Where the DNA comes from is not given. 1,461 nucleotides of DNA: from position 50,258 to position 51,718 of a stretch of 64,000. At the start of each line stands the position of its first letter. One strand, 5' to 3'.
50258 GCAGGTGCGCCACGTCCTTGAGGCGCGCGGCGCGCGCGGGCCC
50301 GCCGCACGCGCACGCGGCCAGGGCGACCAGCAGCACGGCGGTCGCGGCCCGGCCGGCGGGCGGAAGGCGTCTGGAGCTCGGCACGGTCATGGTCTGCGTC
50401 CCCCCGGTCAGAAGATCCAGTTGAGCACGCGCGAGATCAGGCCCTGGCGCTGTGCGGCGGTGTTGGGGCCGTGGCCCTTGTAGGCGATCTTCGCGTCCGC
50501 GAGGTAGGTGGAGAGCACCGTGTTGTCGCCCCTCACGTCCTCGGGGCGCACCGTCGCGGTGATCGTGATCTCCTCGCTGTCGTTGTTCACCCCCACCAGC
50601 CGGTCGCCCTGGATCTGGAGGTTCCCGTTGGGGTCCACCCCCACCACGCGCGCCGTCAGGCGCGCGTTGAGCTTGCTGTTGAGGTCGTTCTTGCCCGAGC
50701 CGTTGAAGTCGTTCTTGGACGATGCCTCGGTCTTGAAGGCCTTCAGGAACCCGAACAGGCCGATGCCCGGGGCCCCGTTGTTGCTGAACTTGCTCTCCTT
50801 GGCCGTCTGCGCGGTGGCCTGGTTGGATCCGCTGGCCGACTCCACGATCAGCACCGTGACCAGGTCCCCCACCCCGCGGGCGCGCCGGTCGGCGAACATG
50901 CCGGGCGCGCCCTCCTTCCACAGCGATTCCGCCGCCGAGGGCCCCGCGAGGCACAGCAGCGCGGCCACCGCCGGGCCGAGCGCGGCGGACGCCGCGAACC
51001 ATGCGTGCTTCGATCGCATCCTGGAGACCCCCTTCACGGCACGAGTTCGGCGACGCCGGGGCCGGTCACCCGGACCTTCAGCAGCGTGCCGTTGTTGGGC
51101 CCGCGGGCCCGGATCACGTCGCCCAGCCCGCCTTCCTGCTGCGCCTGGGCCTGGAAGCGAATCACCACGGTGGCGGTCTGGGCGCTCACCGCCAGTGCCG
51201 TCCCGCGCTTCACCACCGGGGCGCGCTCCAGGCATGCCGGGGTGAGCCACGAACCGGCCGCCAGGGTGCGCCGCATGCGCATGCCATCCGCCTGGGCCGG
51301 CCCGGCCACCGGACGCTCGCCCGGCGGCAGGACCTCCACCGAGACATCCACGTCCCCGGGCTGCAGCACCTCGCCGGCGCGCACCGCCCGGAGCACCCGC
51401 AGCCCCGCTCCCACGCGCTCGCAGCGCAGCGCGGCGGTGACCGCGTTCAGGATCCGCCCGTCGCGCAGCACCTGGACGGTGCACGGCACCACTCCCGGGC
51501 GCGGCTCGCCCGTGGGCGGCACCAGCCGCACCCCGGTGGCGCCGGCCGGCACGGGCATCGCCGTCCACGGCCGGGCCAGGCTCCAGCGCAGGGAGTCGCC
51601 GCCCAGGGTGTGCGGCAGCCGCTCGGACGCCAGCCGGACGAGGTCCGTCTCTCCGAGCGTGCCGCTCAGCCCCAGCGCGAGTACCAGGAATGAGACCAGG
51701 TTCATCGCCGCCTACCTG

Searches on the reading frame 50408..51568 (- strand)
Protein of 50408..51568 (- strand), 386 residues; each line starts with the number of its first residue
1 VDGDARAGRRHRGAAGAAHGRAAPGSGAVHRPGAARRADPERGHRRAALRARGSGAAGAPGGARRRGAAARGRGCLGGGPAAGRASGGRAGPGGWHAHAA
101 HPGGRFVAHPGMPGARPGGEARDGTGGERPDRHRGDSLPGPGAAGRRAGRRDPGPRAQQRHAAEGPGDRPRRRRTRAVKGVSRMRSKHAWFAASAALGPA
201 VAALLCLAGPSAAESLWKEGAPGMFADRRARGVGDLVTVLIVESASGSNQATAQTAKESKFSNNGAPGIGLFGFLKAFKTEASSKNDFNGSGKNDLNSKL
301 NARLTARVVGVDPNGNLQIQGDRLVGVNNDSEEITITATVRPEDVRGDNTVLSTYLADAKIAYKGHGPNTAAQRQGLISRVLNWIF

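Call 7: search_protein_families(library=pfam, proteins=[window:50408-51568:-], max_evalue=0.01)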
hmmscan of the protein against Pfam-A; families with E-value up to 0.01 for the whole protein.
window:50408-51568:- (386 aa): 1 family
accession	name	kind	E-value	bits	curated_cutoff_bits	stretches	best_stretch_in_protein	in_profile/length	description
PF02107.21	FlgH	-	1.1e-48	165.6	27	1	212-385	3-170/172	Flagellar L-ring protein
